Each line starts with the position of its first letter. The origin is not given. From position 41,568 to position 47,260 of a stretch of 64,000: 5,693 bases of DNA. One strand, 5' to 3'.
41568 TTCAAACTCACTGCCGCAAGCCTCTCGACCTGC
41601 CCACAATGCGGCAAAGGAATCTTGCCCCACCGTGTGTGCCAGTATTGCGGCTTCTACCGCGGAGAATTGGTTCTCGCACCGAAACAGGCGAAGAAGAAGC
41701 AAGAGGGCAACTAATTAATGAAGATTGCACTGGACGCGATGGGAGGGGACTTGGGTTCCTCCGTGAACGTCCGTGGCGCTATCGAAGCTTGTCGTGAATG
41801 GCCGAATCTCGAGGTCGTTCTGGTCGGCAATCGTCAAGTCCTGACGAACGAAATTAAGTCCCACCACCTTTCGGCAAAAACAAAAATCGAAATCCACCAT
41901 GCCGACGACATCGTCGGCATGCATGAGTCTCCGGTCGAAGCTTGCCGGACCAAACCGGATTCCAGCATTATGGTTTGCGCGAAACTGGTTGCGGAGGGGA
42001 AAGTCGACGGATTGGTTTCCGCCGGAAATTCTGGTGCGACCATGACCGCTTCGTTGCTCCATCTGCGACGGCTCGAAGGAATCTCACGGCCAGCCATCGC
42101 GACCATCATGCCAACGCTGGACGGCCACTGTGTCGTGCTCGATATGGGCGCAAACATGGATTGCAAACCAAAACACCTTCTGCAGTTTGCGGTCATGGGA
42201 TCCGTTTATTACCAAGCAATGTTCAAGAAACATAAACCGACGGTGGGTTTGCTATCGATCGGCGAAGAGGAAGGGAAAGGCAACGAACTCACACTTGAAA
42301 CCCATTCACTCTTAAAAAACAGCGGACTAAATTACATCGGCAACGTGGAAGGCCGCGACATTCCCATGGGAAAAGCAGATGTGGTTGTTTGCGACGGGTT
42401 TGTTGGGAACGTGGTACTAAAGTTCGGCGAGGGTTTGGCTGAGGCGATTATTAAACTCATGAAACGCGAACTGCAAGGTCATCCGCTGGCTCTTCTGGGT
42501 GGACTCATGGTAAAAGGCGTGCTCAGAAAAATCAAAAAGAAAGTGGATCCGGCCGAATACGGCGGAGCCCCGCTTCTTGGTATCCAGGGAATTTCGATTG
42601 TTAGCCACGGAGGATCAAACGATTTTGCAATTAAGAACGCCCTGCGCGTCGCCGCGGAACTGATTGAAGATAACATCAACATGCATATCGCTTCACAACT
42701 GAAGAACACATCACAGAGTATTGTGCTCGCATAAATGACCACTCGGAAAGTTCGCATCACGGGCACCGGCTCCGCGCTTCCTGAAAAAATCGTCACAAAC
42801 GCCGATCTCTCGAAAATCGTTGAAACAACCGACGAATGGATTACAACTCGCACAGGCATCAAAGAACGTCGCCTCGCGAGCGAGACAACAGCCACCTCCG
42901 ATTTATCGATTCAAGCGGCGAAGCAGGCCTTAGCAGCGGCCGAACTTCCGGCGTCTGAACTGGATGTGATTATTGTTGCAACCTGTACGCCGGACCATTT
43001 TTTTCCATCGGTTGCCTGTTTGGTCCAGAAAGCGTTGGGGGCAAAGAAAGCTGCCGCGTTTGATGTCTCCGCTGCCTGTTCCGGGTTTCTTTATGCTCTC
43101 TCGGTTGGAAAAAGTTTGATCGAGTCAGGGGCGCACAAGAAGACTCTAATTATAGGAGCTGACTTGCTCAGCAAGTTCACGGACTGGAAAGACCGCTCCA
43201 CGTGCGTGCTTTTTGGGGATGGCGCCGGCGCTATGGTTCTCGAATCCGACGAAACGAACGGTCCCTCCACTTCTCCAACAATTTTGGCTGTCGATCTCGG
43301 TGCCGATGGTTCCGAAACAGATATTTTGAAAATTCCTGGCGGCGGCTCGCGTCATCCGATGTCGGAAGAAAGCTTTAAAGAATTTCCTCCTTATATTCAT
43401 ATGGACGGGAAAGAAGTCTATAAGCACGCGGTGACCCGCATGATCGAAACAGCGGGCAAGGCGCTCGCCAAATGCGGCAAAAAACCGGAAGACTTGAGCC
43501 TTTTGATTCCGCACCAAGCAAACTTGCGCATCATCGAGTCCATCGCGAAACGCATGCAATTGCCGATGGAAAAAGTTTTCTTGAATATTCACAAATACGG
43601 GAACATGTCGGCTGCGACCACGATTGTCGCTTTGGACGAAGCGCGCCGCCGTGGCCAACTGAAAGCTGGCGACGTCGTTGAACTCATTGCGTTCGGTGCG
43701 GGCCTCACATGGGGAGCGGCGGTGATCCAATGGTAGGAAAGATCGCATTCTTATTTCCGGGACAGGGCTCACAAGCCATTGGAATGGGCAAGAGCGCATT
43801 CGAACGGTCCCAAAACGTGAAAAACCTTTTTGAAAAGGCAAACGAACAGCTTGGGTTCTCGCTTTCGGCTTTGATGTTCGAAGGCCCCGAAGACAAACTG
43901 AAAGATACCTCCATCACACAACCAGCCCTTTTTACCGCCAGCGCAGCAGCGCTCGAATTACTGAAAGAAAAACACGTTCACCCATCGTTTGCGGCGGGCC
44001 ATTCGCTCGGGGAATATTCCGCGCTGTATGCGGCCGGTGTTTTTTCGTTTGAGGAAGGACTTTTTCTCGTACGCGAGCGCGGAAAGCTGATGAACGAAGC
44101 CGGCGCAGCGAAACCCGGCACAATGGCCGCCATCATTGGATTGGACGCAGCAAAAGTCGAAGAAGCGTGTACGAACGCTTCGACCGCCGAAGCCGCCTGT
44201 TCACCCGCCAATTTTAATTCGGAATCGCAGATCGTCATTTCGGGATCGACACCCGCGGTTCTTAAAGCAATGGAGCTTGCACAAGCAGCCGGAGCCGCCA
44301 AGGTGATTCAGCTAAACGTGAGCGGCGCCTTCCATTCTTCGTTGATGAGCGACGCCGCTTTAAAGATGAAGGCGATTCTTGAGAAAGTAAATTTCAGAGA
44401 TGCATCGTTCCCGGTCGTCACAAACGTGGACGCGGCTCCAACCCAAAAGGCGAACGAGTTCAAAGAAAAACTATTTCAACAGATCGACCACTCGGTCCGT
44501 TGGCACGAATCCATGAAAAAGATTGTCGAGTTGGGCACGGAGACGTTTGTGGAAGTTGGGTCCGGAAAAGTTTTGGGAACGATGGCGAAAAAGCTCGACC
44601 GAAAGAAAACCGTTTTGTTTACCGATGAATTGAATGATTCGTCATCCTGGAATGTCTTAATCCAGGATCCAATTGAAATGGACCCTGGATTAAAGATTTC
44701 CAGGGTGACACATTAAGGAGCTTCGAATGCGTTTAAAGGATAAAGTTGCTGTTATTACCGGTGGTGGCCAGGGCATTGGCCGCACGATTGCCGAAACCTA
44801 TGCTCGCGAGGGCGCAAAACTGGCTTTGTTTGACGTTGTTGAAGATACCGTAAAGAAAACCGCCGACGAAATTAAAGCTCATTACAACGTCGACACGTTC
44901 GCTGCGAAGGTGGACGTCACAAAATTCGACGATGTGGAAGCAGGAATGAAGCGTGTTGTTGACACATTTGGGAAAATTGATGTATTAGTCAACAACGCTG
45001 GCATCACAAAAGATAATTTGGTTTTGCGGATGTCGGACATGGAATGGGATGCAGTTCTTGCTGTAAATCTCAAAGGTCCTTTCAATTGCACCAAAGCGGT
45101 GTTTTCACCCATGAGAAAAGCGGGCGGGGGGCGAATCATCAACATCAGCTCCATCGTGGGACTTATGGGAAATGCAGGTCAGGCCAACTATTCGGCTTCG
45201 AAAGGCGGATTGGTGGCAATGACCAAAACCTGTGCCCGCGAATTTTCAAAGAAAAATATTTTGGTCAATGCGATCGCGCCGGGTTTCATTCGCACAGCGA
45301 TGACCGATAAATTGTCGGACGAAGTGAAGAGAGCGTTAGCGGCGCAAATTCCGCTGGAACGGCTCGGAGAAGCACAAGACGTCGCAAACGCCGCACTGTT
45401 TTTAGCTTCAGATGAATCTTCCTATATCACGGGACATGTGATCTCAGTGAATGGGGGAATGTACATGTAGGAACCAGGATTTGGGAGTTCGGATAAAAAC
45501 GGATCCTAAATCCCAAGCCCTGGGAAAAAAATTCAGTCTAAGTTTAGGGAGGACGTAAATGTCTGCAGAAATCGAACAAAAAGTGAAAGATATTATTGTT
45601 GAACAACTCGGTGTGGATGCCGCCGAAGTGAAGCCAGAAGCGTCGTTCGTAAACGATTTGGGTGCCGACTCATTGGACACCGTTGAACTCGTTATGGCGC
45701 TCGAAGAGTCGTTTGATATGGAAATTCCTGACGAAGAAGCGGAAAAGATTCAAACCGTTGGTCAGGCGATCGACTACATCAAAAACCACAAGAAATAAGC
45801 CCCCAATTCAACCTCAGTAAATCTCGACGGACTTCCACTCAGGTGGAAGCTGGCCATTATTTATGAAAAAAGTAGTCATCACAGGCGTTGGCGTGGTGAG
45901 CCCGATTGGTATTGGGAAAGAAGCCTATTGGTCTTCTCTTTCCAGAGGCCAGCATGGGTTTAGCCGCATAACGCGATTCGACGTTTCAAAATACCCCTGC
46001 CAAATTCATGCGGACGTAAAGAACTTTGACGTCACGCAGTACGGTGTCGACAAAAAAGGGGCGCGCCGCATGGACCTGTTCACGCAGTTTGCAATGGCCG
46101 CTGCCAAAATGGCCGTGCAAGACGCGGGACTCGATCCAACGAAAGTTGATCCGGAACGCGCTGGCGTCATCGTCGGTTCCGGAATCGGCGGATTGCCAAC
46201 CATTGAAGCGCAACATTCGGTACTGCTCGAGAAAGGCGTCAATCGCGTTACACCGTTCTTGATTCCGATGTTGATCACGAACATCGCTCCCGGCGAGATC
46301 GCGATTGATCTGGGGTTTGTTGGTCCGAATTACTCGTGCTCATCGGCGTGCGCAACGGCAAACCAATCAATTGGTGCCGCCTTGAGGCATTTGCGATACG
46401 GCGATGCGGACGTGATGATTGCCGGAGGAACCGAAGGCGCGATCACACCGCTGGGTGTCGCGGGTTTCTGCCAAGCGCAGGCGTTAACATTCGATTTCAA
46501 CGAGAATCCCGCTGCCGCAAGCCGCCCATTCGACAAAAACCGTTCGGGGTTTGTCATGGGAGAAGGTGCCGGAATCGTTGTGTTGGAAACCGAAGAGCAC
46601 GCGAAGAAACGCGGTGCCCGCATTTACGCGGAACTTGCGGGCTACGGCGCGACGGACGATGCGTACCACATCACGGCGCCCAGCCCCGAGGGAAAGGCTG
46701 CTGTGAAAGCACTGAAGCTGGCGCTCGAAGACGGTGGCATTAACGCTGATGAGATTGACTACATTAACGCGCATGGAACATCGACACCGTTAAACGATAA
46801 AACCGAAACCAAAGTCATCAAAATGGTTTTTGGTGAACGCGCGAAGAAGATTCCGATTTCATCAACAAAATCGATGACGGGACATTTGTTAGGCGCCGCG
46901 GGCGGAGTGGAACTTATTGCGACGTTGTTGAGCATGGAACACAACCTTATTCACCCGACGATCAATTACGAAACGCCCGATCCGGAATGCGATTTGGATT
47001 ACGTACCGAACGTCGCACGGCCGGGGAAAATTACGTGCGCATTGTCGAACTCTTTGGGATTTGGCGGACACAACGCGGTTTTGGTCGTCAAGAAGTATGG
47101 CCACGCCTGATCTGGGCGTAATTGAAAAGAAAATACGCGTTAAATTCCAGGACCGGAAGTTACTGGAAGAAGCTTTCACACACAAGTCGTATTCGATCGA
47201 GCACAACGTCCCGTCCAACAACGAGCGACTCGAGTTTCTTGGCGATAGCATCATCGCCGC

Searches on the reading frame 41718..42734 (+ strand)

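Call 42: search_protein_families(library=pfam, proteins=[window:41718-42734:+], max_evalue=0.00001)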
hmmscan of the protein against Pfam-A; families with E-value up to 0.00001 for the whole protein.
window:41718-42734:+ (338 aa): 1 family
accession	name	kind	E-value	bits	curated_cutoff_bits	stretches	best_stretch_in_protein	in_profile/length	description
PF02504.20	FA_synthesis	-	7e-113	377.4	29.1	1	1-321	1-322/324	Fatty acid synthesis protein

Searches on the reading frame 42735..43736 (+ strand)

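Call 42: search_protein_families(library=pfam, proteins=[window:42735-43736:+], max_evalue=0.00001)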
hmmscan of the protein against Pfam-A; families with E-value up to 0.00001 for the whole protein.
window:42735-43736:+ (333 aa): 2 families
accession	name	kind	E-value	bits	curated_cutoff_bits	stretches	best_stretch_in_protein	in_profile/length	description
PF08541.16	ACP_syn_III_C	-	3.2e-35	120.6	26.6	1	244-333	1-90/90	3-Oxoacyl-[acyl-carrier-protein (ACP)] synthase III C terminal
PF08545.16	ACP_syn_III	-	8.7e-31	106.1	24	1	109-192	1-80/80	3-Oxoacyl-[acyl-carrier-protein (ACP)] synthase III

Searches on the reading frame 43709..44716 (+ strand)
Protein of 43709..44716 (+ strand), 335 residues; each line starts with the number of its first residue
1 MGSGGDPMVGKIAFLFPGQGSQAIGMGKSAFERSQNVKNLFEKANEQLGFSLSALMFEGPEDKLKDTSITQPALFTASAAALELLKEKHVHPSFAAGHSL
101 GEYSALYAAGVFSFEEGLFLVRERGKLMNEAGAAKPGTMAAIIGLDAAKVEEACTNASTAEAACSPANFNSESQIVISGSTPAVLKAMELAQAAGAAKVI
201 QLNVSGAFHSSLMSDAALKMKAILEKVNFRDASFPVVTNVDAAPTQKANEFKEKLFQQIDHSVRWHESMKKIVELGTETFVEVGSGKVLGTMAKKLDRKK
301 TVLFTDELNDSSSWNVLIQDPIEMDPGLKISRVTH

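Call 42: search_protein_families(library=pfam, proteins=[window:43709-44716:+], max_evalue=0.00001)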
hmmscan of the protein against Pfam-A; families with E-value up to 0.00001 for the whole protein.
window:43709-44716:+ (335 aa): 1 family
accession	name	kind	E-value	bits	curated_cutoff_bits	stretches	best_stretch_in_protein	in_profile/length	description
PF00698.26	Acyl_transf_1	-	1.5e-39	136.8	32.7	1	14-285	2-267/319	Acyl transferase domain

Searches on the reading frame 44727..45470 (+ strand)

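Call 42: search_protein_families(library=pfam, proteins=[window:44727-45470:+], max_evalue=0.00001)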
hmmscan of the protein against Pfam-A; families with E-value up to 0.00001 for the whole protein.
window:44727-45470:+ (247 aa): 3 families
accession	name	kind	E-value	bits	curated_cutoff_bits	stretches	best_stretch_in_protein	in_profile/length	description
PF13561.12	adh_short_C2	-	1.7e-69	234.5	27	1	15-245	6-235/236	Enoyl-(Acyl carrier protein) reductase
PF00106.31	adh_short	-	2.3e-64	216.9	26.6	1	6-199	1-193/195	short chain dehydrogenase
PF08659.16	KR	-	1e-18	68.3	22.6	1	9-164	4-158/180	KR domain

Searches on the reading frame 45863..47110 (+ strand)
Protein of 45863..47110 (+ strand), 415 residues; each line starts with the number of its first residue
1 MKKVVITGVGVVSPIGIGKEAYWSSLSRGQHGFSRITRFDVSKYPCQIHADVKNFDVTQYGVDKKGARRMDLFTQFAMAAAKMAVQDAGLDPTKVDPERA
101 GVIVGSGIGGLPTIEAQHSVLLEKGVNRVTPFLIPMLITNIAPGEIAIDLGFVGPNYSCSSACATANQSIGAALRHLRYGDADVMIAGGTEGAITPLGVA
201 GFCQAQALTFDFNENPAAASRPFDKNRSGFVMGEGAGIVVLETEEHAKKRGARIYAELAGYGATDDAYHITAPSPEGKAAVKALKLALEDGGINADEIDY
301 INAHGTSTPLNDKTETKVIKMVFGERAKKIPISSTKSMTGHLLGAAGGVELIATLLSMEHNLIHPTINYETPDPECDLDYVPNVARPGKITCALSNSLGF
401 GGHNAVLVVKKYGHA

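Call 42: search_protein_families(library=pfam, proteins=[window:45863-47110:+], max_evalue=0.00001)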
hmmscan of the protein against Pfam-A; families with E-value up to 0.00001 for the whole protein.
window:45863-47110:+ (415 aa): 2 families
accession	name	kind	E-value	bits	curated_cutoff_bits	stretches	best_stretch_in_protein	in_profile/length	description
PF00109.32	ketoacyl-synt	-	1.7e-60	205.2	20.8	1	2-247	2-252/252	Beta-ketoacyl synthase, N-terminal domain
PF02801.28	Ketoacyl-synt_C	-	1.7e-41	141.4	20.8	1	255-370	1-119/119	Beta-ketoacyl synthase, C-terminal domain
